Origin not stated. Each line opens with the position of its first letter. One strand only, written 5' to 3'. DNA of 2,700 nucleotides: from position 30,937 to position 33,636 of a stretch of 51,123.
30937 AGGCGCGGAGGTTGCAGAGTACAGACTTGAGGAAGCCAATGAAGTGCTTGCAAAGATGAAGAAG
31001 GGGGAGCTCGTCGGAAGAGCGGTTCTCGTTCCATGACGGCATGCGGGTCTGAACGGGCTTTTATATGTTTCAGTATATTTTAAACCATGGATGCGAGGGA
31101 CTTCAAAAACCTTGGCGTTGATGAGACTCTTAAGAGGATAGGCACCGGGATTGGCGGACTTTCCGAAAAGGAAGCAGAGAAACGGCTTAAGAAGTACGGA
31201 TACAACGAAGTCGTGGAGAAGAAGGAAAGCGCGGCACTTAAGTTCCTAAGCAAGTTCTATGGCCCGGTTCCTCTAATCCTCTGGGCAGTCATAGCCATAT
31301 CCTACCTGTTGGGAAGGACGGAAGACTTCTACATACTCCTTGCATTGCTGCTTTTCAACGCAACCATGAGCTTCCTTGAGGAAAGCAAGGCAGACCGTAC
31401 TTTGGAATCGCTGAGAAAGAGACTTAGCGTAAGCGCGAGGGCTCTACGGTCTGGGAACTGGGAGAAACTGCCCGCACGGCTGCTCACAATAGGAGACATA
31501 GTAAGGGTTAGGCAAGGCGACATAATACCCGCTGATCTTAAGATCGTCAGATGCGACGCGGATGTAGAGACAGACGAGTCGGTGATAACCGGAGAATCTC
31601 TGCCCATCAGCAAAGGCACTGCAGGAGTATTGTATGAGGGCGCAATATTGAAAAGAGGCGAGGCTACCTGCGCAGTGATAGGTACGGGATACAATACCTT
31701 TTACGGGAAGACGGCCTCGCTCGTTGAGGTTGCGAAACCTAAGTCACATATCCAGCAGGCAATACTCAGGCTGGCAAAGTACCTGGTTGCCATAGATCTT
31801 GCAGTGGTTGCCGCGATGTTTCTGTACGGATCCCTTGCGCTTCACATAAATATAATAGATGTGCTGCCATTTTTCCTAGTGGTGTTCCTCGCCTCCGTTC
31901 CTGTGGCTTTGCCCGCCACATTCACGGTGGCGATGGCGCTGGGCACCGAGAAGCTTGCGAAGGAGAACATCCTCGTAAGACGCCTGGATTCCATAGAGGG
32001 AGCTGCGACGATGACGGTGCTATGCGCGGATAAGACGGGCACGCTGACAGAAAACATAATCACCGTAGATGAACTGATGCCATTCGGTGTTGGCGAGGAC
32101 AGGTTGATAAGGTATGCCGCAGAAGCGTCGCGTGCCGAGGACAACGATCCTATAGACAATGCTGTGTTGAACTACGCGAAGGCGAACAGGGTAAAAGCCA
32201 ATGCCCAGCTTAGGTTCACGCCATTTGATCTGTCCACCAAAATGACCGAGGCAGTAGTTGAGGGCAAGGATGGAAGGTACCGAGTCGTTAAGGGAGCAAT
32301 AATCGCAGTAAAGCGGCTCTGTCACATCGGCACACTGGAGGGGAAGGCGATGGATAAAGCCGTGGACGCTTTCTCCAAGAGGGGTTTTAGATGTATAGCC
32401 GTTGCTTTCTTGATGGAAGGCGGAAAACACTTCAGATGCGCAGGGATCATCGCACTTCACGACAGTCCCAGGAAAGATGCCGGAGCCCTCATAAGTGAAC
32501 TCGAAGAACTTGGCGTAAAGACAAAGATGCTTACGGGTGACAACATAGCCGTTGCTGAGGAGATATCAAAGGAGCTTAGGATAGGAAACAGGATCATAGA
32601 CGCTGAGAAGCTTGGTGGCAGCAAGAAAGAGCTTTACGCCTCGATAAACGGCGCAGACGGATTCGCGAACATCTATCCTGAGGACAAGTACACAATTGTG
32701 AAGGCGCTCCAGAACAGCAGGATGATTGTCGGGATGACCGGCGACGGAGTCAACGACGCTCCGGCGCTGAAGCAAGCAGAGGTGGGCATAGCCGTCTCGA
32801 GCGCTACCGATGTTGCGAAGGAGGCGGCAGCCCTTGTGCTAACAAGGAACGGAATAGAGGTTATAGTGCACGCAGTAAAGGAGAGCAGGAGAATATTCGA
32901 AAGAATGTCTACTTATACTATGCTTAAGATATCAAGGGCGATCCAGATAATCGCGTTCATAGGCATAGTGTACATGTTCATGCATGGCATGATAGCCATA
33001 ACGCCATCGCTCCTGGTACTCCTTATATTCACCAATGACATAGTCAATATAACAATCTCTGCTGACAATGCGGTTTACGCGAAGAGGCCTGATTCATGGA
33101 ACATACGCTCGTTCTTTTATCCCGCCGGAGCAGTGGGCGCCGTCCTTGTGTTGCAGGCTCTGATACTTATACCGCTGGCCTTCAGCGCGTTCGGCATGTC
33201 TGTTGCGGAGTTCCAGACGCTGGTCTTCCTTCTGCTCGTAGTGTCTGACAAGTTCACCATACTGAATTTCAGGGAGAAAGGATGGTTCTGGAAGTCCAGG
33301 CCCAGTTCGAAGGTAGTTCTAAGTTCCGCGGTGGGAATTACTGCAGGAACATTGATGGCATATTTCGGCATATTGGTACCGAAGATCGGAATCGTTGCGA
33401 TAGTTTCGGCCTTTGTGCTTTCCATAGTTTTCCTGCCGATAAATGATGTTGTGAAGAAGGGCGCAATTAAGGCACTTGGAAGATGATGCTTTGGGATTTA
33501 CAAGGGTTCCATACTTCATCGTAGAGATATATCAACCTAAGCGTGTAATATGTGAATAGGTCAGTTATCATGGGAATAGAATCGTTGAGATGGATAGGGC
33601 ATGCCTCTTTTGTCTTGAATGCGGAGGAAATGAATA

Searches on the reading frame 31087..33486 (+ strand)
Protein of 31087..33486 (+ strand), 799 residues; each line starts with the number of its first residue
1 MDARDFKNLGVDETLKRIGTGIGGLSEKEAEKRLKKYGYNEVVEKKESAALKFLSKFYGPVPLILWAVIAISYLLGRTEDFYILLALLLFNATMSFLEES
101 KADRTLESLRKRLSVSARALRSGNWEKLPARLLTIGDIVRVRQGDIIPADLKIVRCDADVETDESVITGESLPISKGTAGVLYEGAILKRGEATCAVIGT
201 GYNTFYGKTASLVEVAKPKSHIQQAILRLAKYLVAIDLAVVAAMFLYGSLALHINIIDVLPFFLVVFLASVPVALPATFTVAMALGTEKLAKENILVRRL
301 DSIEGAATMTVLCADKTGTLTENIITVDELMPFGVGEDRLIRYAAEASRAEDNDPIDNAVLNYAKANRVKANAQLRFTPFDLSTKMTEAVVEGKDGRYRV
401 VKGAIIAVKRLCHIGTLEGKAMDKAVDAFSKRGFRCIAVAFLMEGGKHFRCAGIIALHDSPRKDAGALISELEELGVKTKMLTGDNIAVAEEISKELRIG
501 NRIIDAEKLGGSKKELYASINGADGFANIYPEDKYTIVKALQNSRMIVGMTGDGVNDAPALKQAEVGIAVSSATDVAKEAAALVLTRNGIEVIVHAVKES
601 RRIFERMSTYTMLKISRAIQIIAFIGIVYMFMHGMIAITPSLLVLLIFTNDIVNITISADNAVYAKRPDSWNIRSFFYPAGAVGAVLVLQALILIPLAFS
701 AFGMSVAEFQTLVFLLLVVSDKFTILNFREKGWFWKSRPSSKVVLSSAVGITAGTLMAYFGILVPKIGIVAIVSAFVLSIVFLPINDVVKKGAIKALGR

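Call 52: search_protein_families(library=pfam, proteins=[window:31087-33486:+], max_evalue=0.00001)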
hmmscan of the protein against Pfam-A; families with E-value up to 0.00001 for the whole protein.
window:31087-33486:+ (799 aa): 3 families
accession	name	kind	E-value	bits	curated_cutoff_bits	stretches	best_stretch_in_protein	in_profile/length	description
PF00122.25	E1-E2_ATPase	-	2.5e-41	141.6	28.1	1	114-292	4-180/181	E1-E2 ATPase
PF00702.32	Hydrolase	-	4.1e-16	60.4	26.4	1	311-564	3-190/191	haloacid dehalogenase-like hydrolase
PF00690.31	Cation_ATPase_N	-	1.5e-15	57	20.4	1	7-72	2-69/69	Cation transporter/ATPase, N-terminus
